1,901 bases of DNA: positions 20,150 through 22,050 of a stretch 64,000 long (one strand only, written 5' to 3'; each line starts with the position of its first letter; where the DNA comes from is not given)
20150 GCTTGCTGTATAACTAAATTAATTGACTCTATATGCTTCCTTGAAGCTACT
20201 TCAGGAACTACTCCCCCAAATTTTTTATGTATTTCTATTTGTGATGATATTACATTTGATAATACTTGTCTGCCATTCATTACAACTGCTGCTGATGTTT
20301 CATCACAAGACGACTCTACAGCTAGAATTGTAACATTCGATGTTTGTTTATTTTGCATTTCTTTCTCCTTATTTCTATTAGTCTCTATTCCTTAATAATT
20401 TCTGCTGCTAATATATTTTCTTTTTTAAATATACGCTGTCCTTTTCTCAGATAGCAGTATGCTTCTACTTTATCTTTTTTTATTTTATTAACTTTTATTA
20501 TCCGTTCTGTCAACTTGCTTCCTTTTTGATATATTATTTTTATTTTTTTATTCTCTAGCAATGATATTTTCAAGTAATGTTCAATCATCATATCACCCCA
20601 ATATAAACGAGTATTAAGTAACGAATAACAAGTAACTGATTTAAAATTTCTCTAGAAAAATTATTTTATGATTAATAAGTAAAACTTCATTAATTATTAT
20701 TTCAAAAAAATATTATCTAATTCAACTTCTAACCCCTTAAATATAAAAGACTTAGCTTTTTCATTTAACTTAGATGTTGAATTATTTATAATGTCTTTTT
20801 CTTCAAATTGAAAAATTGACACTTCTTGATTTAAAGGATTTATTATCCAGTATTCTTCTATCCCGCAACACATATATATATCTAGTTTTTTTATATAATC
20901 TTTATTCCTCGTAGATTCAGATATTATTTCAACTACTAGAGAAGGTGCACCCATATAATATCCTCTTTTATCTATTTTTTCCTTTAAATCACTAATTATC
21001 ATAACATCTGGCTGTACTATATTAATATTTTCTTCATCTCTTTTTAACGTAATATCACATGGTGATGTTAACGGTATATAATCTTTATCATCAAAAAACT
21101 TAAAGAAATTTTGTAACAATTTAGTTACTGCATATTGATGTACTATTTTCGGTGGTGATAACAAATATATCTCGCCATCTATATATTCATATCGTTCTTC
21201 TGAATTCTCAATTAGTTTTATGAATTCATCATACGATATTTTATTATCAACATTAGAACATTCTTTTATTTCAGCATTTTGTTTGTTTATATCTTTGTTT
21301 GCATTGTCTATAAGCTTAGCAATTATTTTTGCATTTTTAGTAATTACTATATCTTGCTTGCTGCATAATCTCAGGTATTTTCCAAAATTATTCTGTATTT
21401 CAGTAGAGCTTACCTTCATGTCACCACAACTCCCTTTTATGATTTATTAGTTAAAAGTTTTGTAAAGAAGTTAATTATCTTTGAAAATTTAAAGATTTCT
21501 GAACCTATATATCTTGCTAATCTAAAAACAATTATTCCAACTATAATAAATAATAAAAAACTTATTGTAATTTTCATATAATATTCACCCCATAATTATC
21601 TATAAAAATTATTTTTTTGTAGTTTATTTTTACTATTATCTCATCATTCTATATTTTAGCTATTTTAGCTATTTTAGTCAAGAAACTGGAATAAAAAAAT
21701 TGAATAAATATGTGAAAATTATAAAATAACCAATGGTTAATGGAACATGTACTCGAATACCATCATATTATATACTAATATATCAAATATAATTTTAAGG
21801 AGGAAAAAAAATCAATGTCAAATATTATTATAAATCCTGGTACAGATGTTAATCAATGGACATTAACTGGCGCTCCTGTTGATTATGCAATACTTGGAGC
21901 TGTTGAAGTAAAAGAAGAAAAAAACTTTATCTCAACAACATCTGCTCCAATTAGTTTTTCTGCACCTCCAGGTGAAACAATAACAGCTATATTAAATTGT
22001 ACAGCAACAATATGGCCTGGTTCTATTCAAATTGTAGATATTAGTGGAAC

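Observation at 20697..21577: Fusion of a Phd/YefM-type antitoxin N-terminus to a Uma2 (PD-(D/E)xK) nuclease, with an upstream 46-aa membrane peptide ORF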

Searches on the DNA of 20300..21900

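Call 37: search_rna_families(source=window, start=20300, end=21900, threshold=evalue, max_evalue=1)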
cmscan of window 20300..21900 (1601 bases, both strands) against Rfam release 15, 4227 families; matches with E-value up to 1: 0.
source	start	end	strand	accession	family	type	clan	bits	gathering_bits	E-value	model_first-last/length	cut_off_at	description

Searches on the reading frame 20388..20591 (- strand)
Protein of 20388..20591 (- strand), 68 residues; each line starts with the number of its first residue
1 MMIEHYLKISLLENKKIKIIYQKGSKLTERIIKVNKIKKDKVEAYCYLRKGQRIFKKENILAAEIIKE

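Call 3: search_protein_families(library=pfam, proteins=[window:20388-20591:-], max_evalue=1)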
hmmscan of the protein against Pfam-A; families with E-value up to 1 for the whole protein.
window:20388-20591:- (68 aa): 1 family
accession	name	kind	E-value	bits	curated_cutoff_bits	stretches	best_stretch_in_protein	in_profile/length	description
PF13280.12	WYL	-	0.028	14.9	21.8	1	11-64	10-69/70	WYL domain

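Call 4: search_protein_families(library=ncbifam, proteins=[window:20388-20591:-], max_evalue=1)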
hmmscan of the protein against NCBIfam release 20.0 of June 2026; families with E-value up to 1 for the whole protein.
window:20388-20591:- (68 aa): 1 family
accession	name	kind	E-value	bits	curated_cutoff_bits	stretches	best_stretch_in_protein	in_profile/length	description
TIGR02129.1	hisA_euk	equivalog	0.016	14.9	229.3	1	4-43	191-230/255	phosphoribosylformimino-5-aminoimidazole carboxamide ribotide isomerase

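Call 6: search_protein_families(library=padloc, proteins=[window:20388-20591:-], max_evalue=1)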
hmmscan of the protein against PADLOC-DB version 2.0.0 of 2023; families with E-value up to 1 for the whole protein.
window:20388-20591:- (68 aa): 2 families
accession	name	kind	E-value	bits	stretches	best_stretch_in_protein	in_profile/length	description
PDLC03787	RTasWYL-YodC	-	1.3e-06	25.8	1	10-67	285-351/354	DRT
PDLC01457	WYL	-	0.0031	15.1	1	8-67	131-195/229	"CAS-I,CAS-II,CAS-III,CAS-IV,CAS-V,CAS-VI; associated_signaling"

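Call 67: search_solved_structures(query=window:20388-20591:-, max_evalue=1, show_alignments=1)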
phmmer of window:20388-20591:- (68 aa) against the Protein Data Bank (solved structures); distinct sequences matched with E-value up to 1: 3.
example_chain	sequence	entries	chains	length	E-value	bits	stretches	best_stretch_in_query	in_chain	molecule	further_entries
5cxd_A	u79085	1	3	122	0.51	13.9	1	5-38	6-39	Holo-[acyl-carrier-protein] synthase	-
4dxe_A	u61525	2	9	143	0.71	13.4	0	5-38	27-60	acyl-carrier-protein synthase | Holo-[acyl-carrier-protein] synthase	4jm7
9e5c_0v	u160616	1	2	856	0.8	13.3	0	18-68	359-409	Coiled-coil domain-containing protein 39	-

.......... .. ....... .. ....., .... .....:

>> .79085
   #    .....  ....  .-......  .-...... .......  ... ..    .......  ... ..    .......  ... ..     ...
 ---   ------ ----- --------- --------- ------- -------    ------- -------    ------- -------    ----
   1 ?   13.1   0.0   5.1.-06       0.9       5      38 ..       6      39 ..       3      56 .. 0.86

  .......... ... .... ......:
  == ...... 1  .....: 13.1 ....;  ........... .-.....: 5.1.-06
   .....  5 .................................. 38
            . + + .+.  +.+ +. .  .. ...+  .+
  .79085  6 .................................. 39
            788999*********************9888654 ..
